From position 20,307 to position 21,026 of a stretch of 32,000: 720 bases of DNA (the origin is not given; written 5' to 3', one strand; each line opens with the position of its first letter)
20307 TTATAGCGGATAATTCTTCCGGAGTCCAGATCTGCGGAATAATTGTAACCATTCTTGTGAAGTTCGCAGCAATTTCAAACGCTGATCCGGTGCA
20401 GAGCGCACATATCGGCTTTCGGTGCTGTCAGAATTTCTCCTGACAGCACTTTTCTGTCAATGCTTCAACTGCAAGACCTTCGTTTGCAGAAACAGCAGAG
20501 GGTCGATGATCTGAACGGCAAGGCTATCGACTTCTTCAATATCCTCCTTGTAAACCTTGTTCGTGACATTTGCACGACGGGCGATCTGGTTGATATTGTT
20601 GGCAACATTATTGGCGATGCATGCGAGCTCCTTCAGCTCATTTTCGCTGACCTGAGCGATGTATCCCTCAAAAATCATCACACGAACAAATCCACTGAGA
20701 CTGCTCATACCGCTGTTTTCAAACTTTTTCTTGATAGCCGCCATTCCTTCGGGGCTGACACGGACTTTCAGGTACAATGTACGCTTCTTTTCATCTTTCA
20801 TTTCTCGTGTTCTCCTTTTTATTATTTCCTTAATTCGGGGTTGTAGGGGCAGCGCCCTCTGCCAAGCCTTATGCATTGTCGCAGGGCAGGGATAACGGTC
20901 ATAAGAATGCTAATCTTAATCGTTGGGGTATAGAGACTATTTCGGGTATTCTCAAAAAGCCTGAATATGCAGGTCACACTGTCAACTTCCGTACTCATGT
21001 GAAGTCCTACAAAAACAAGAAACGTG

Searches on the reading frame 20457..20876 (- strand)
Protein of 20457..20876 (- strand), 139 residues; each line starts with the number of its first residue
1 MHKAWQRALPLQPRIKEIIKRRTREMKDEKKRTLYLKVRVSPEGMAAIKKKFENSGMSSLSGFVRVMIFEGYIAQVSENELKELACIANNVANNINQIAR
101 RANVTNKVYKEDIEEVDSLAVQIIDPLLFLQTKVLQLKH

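Call 20: search_protein_families(library=pfam, proteins=[window:20457-20876:-], max_evalue=0.001)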
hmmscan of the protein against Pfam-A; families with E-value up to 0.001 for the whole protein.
window:20457-20876:- (139 aa): 3 families
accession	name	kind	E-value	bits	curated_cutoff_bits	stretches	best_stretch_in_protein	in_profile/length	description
PF21983.2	NikA-like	-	1.6e-13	51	27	1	30-101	1-71/72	Mobilization protein NikA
PF05713.17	MobC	-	2.4e-06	28.4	23.2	1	91-120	7-35/45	Bacterial mobilisation protein (MobC)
PF19514.5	MobC_2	-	0.00084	19.5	27.5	0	24-99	13-95/140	MobC-like protein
